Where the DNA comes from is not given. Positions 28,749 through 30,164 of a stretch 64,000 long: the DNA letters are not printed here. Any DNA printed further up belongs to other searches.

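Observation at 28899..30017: Secreted homologue of canonical (eukaryote-type) poly(ADP-ribose) glycohydrolase with a remodelled catalytic signature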

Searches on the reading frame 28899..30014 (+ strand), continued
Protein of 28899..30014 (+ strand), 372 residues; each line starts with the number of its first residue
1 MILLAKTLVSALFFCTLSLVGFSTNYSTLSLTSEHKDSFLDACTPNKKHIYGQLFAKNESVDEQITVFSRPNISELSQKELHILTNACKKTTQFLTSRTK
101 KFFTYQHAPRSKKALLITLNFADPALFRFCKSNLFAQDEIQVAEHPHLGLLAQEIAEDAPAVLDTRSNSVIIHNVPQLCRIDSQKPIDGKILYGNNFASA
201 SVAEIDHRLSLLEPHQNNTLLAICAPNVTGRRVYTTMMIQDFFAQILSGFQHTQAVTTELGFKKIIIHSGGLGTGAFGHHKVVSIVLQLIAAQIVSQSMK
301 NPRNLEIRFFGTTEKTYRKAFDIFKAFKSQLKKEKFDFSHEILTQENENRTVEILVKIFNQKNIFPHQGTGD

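Call 25: list_cluster_members(proteins=[P0101, P0102, P0109, P0105, P0022, P0024, P0026, P0032, P0126, P0167])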
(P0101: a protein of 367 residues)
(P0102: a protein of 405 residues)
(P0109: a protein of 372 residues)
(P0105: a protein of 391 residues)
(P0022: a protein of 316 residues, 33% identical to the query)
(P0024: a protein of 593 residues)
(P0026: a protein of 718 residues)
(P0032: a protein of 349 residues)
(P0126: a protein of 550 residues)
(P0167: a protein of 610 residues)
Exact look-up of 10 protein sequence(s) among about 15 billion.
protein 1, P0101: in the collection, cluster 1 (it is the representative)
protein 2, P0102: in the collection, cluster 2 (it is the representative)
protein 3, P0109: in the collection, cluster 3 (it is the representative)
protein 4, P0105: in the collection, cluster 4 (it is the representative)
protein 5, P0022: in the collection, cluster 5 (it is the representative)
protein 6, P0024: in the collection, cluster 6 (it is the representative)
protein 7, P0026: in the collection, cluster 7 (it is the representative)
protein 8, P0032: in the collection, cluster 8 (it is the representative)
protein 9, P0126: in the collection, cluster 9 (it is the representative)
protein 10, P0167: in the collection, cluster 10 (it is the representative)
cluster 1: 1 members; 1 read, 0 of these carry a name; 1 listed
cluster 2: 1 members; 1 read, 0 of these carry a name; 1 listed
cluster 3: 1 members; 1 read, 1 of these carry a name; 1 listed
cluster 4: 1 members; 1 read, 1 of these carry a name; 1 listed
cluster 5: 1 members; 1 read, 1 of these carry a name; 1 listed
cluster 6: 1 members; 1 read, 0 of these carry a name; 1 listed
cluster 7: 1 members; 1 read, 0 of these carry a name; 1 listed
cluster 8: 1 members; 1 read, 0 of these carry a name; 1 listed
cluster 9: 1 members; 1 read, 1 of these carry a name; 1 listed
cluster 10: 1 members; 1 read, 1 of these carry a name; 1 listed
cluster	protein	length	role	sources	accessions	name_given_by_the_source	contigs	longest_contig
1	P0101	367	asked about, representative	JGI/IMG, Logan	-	-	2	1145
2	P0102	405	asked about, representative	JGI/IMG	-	-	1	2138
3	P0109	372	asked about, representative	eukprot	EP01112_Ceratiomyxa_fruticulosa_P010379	TRINITY_DN2745_c0_g1_i1.p1 TRINITY_DN2745_c0_g1~~TRINITY_DN2745_c0_g1_i1.p1 ORF ...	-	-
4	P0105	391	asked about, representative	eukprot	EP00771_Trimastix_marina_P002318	gnl/Trimastix_PCT/3444.p1 GENE.gnl/Trimastix_PCT/3444~~gnl/Trimastix_PCT/3444.p1 ORF ...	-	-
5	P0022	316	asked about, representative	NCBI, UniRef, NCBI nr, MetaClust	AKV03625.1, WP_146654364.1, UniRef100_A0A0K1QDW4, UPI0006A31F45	Hypothetical protein AKJ09_10288 [Labilithrix luteola] | PARG catalytic Macro domain-containing protein n=1 Tax=Labilithrix luteola TaxID=1391654 ... | hypothetical protein [Labilithrix luteola]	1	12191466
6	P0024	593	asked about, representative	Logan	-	-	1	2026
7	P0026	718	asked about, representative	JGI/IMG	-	-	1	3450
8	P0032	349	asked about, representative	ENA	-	-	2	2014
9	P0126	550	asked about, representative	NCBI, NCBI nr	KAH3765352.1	Tyrosyl-tRNA synthetase [Pelomyxa schiedti]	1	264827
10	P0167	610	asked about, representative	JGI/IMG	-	hypothetical protein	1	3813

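Call 30: search_protein_families(library=pfam, proteins=[P0024, P0025, P0026, P0031, P0035, P0071, P0126, P0167, P0133, P0162], max_evalue=0.001)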
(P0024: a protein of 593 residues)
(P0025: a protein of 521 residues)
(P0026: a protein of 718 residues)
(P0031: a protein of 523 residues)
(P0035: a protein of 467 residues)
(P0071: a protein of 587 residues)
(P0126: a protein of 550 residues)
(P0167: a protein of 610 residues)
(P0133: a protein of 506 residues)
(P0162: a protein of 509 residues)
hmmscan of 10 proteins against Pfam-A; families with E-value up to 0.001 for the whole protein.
P0024 (593 aa): 1 family
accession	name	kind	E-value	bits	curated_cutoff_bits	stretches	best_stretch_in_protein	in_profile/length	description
PF05028.20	PARG_cat_C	-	8.8e-16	58.6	26.3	1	456-553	110-205/207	Poly (ADP-ribose) glycohydrolase (PARG), Macro domain fold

P0025 (521 aa): 6 families
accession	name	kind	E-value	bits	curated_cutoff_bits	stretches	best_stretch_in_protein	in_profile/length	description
PF22784.1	PTP-SAK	-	7.2e-14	52.5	27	1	41-179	12-153/153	Swiss Army Knife protein, DSP-PTPase phosphatase domain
PF22785.1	Tc-R-P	-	3.3e-11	44.1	27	1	43-151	2-104/106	Polymorphic toxin system, DSP-PTPase phosphatase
PF05028.20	PARG_cat_C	-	3.5e-11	43.5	26.3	1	390-476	115-199/207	Poly (ADP-ribose) glycohydrolase (PARG), Macro domain fold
PF05706.17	CDKN3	-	1.2e-09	38.5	20.7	1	9-149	26-156/168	Cyclin-dependent kinase inhibitor 3 (CDKN3)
PF22741.1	PTP-NADK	-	7.9e-05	22.5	27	1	59-179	44-161/163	DSP-PTPase phosphatase fused to NAD+ Kinase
PF00782.25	DSPc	-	0.00012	22.3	33.5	1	89-174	36-122/133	Dual specificity phosphatase, catalytic domain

P0026 (718 aa): 2 families
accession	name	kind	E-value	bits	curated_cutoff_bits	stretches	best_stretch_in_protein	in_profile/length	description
PF05028.20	PARG_cat_C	-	6.2e-13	49.3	26.3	1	587-674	113-202/207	Poly (ADP-ribose) glycohydrolase (PARG), Macro domain fold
PF04250.19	DUF429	-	3e-08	34.1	23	1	17-189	4-200/214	Protein of unknown function (DUF429)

P0031 (523 aa): 8 families
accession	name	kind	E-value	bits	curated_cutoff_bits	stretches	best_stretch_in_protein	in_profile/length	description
PF22784.1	PTP-SAK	-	3.9e-12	46.9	27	1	53-177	23-153/153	Swiss Army Knife protein, DSP-PTPase phosphatase domain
PF05028.20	PARG_cat_C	-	1.8e-11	44.5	26.3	1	384-475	113-199/207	Poly (ADP-ribose) glycohydrolase (PARG), Macro domain fold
PF22785.1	Tc-R-P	-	1.5e-10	41.9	27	1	55-150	17-105/106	Polymorphic toxin system, DSP-PTPase phosphatase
PF13350.11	Y_phosphatase3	-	2.3e-06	28.2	22.2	1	109-158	113-162/240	Tyrosine phosphatase family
PF00102.32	Y_phosphatase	-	3.1e-06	27.4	20.9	1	98-177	141-228/234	Protein-tyrosine phosphatase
PF00782.25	DSPc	-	1.1e-05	25.7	33.5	1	115-173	64-123/133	Dual specificity phosphatase, catalytic domain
PF22741.1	PTP-NADK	-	1.5e-05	24.9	27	1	84-168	69-153/163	DSP-PTPase phosphatase fused to NAD+ Kinase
PF05706.17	CDKN3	-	4.6e-05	23.6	20.7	1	48-147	58-156/168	Cyclin-dependent kinase inhibitor 3 (CDKN3)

P0035 (467 aa): 8 families
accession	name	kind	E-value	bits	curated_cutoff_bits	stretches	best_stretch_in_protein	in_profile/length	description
PF22785.1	Tc-R-P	-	1.3e-15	58.3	27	1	4-95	22-105/106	Polymorphic toxin system, DSP-PTPase phosphatase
PF22784.1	PTP-SAK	-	6.6e-14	52.7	27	1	3-102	29-120/153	Swiss Army Knife protein, DSP-PTPase phosphatase domain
PF05028.20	PARG_cat_C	-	3.6e-11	43.5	26.3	1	336-417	113-194/207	Poly (ADP-ribose) glycohydrolase (PARG), Macro domain fold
PF22741.1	PTP-NADK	-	2e-08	34.2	27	1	2-91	45-129/163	DSP-PTPase phosphatase fused to NAD+ Kinase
PF00782.25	DSPc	-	4.7e-05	23.6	33.5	1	54-105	58-110/133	Dual specificity phosphatase, catalytic domain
PF05706.17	CDKN3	-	8.5e-05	22.7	20.7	1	41-92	105-156/168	Cyclin-dependent kinase inhibitor 3 (CDKN3)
PF14566.11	PTPlike_phytase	-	0.00015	22.3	27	1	32-89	97-153/158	Inositol hexakisphosphate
PF00102.32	Y_phosphatase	-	0.00063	19.9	20.9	0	46-95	144-195/234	Protein-tyrosine phosphatase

P0071 (587 aa): 1 family
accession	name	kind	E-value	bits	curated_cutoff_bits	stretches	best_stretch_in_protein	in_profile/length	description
PF05028.20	PARG_cat_C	-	2.5e-10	40.7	26.3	1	452-538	114-198/207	Poly (ADP-ribose) glycohydrolase (PARG), Macro domain fold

P0126 (550 aa): 1 family
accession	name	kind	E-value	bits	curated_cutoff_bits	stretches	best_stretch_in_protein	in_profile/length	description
PF05028.20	PARG_cat_C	-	8.6e-09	35.7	26.3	1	405-502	115-203/207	Poly (ADP-ribose) glycohydrolase (PARG), Macro domain fold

P0167 (610 aa): 1 family
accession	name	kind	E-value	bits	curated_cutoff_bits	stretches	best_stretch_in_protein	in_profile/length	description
PF05028.20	PARG_cat_C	-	2.9e-18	66.7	26.3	1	450-563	91-203/207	Poly (ADP-ribose) glycohydrolase (PARG), Macro domain fold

P0133 (506 aa): 7 families
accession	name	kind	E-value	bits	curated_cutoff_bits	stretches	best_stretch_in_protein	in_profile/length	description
PF22784.1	PTP-SAK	-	5.4e-20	72.4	27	1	32-170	19-153/153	Swiss Army Knife protein, DSP-PTPase phosphatase domain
PF22785.1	Tc-R-P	-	3.5e-14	53.7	27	1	34-134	13-105/106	Polymorphic toxin system, DSP-PTPase phosphatase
PF22741.1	PTP-NADK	-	1e-10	41.7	27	1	38-143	42-144/163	DSP-PTPase phosphatase fused to NAD+ Kinase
PF05028.20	PARG_cat_C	-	3.3e-09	37.1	26.3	1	376-455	117-194/207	Poly (ADP-ribose) glycohydrolase (PARG), Macro domain fold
PF00102.32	Y_phosphatase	-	4.2e-05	23.7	20.9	1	88-172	148-230/234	Protein-tyrosine phosphatase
PF00782.25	DSPc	-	0.00023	21.4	33.5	1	37-132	11-97/133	Dual specificity phosphatase, catalytic domain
PF13350.11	Y_phosphatase3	-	0.00086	19.8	22.2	0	35-137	40-157/240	Tyrosine phosphatase family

P0162 (509 aa): 6 families
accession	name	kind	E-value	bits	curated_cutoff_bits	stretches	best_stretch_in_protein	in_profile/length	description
PF05028.20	PARG_cat_C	-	2e-11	44.3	26.3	1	416-482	134-194/207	Poly (ADP-ribose) glycohydrolase (PARG), Macro domain fold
PF22785.1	Tc-R-P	-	8.6e-11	42.8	27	1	47-147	13-105/106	Polymorphic toxin system, DSP-PTPase phosphatase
PF22784.1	PTP-SAK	-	1.8e-10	41.5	27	1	48-173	22-152/153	Swiss Army Knife protein, DSP-PTPase phosphatase domain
PF05706.17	CDKN3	-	7.6e-07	29.4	20.7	1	55-146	69-158/168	Cyclin-dependent kinase inhibitor 3 (CDKN3)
PF00782.25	DSPc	-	0.0001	22.5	33.5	1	112-167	64-120/133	Dual specificity phosphatase, catalytic domain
PF13350.11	Y_phosphatase3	-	0.00041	20.8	22.2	0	43-148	35-155/240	Tyrosine phosphatase family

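Call 31: find_encoding_contigs(protein=P0022, flank=5000, max_places=2)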
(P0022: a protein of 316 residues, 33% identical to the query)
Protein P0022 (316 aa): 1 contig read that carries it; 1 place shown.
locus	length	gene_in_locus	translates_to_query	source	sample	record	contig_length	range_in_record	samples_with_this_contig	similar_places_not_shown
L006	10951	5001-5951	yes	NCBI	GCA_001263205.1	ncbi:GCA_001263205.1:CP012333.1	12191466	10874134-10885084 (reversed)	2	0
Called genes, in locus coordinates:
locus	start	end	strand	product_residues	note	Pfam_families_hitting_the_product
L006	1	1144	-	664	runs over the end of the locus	PF16640:Big_3_5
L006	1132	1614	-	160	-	PF00583:Acetyltransf_1, PF13673:Acetyltransf_10, PF13508:Acetyltransf_7, PF08445:FR47 (weak)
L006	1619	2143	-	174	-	PF07484:Collar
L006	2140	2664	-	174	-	PF07484:Collar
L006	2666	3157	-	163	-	PF07484:Collar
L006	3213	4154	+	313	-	PF24684:Vgb_lyase (weak), PF01436:NHL (faint)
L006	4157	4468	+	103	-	PF21880:DUF6916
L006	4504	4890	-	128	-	-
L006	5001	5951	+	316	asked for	PF05028:PARG_cat_C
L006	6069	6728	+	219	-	PF06172:Cupin_5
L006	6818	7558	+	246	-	PF00392:GntR, PF12802:MarR_2 (weak), PF07702:UTRA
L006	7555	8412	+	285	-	PF01925:TauE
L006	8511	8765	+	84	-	PF07843:DUF1634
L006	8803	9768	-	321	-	PF22113:Mtrc-MtrF_II-IV_dom (faint), PF14522:Cytochrome_C7 (faint), PF13435:Cytochrome_C554 (faint)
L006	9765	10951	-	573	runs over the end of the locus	-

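Call 32: find_encoding_contigs(protein=P0020, flank=5000, max_places=2)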
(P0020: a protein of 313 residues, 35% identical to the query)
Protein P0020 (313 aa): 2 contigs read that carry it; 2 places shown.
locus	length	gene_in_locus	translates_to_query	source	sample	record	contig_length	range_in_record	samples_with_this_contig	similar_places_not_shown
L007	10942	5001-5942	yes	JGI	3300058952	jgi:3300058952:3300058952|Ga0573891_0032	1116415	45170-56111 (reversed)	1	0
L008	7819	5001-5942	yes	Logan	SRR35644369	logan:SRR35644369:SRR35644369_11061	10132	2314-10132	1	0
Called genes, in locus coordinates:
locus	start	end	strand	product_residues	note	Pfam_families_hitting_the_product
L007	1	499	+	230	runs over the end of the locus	-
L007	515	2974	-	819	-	PF00176:SNF2-rel_dom, PF04851:ResIII, PF00270:DEAD (weak), PF00271:Helicase_C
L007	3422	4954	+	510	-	PF13687:DUF4153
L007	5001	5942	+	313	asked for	PF05028:PARG_cat_C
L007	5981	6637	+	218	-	PF01323:DSBA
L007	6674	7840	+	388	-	PF03781:FGE-sulfatase (faint)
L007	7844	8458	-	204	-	PF00440:TetR_N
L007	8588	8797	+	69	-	-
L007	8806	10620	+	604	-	PF19291:TREH_N, PF00723:Glyco_hydro_15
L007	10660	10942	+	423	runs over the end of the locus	PF21686:LigD_Prim-Pol, PF01896:DNA_primase_S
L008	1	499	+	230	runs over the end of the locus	-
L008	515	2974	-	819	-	PF00176:SNF2-rel_dom, PF04851:ResIII, PF00270:DEAD (weak), PF00271:Helicase_C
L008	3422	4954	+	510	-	PF13687:DUF4153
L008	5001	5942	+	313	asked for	PF05028:PARG_cat_C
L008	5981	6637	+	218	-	PF01323:DSBA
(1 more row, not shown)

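Call 33: find_encoding_contigs(protein=P0017, flank=5000, max_places=2)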
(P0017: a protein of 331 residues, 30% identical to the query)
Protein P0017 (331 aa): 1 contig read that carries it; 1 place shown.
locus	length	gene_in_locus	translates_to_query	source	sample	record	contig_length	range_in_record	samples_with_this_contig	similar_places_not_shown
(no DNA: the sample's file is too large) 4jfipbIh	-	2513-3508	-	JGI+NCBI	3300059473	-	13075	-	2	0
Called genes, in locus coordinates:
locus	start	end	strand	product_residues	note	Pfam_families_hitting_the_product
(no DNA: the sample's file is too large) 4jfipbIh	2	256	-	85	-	?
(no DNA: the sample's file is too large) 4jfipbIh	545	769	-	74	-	PF13560:HTH_31, PF12844:HTH_19, PF01381:HTH_3, PF13443:HTH_26 (weak)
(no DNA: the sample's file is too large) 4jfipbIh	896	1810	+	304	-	PF10881:DUF2726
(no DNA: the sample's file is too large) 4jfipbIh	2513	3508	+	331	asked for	PF05028:PARG_cat_C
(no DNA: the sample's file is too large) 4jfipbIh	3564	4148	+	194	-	-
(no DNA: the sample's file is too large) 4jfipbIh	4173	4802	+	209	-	-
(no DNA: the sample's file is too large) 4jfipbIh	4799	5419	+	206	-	PF04250:DUF429 (weak)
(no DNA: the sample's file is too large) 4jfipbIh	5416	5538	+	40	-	-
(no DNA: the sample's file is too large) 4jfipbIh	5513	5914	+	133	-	-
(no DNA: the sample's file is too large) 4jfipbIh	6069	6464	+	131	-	-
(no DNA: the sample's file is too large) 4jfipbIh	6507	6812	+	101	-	-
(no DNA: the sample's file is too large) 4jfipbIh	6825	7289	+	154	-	-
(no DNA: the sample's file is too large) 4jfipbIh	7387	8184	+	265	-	PF08238:Sel1 (faint)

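Call 34: find_encoding_contigs(protein=P0009, flank=5000, max_places=2)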
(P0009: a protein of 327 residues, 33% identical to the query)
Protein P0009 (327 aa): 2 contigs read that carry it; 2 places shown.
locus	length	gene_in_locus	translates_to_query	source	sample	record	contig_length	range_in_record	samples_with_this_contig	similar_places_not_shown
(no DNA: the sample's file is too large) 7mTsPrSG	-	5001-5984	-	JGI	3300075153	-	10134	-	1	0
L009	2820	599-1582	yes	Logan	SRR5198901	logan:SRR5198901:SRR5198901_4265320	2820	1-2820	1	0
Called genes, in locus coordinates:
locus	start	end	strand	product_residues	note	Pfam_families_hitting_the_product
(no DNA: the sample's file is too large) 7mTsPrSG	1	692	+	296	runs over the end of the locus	?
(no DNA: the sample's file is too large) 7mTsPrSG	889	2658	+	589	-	PF13091:PLDc_2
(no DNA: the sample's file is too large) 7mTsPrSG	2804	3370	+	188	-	PF01872:RibD_C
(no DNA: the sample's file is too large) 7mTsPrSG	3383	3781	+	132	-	PF18899:DUF5655, PF08818:DUF1801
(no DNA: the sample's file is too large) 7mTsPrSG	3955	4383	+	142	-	-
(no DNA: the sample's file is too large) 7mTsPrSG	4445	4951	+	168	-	PF12867:DinB_2 (weak)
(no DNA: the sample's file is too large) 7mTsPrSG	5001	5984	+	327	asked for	PF05028:PARG_cat_C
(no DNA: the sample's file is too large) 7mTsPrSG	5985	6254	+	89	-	-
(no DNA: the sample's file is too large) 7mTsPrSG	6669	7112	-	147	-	PF00903:Glyoxalase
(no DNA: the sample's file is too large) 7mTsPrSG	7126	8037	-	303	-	PF02678:Pirin, PF05726:Pirin_C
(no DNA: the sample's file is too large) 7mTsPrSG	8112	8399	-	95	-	PF03992:ABM (weak)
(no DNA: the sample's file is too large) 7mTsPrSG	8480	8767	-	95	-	PF03992:ABM (weak)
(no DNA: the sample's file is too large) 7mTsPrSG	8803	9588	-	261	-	PF00561:Abhydrolase_1, PF12146:Hydrolase_4, PF12697:Abhydrolase_6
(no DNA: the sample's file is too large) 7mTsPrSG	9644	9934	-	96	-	?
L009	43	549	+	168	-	PF12867:DinB_2 (weak)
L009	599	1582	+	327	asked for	PF05028:PARG_cat_C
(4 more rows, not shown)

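Call 47: search_protein_families(library=padloc, proteins=[window:28899-30014:+, P0005, P0022, P0027, P0025], max_evalue=0.01)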
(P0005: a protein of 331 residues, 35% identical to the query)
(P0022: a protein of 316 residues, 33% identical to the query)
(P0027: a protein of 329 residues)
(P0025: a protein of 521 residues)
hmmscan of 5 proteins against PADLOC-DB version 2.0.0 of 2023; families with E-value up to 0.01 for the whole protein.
window:28899-30014:+ (372 aa): 0 families

P0005 (331 aa): 0 families

P0022 (316 aa): 0 families

P0027 (329 aa): 0 families

P0025 (521 aa): 0 families

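Call 54: list_cluster_members(proteins=[P0155, P0040, P0095, P0147, P0154, P0115, P0100, P0087, P0127, P0008])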
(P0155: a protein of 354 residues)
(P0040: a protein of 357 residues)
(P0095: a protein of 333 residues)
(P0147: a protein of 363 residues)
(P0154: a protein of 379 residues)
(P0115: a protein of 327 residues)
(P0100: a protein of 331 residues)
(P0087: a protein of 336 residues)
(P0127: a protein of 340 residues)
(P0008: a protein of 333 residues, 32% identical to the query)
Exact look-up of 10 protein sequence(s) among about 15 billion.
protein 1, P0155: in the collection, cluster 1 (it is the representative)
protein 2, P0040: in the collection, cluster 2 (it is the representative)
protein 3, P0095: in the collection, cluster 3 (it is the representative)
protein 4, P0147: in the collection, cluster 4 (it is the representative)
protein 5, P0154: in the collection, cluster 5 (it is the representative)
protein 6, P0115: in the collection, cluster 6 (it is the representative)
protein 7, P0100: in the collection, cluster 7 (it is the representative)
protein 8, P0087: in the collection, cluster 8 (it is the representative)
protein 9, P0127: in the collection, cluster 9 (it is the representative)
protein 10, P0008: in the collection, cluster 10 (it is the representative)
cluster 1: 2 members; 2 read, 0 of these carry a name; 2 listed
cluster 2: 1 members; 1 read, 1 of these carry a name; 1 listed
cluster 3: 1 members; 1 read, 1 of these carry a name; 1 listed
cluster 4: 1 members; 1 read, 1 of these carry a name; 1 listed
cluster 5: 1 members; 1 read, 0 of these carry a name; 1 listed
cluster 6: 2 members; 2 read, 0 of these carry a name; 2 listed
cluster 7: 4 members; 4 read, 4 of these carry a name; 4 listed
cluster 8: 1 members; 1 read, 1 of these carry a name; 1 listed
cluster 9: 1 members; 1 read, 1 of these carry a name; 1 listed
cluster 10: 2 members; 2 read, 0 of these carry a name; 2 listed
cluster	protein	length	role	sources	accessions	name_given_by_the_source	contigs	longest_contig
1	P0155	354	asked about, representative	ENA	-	-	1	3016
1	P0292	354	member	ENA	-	-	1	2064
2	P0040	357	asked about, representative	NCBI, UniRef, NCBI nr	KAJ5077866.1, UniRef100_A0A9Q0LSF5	poly(adp-ribose) glycohydrolase [Anaeramoeba ignava] | Poly(Adp-ribose) glycohydrolase n=1 Tax=Anaeramoeba ignava TaxID=1746090 ...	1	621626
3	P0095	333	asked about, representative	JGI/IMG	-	hypothetical protein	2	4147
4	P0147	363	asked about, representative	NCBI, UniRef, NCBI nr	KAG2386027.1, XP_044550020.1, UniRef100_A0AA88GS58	hypothetical protein C9374_003176 [Naegleria lovaniensis] | PARG catalytic Macro domain-containing protein n=1 Tax=Naegleria lovaniensis TaxID=51637 ... | uncharacterized protein C9374_003176 [Naegleria lovaniensis]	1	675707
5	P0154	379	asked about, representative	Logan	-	-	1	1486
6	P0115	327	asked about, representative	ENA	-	-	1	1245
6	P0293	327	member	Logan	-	-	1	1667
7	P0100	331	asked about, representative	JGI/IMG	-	hypothetical protein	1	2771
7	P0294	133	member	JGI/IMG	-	hypothetical protein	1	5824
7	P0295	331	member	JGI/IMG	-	hypothetical protein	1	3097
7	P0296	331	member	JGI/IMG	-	hypothetical protein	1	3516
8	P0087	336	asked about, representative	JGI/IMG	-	hypothetical protein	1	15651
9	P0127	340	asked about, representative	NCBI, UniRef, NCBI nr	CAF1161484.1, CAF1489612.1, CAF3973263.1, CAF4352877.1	unnamed protein product [Didymodactylos carnosus] | PARG catalytic Macro domain-containing protein n=1 Tax=Didymodactylos carnosus ...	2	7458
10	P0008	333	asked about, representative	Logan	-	-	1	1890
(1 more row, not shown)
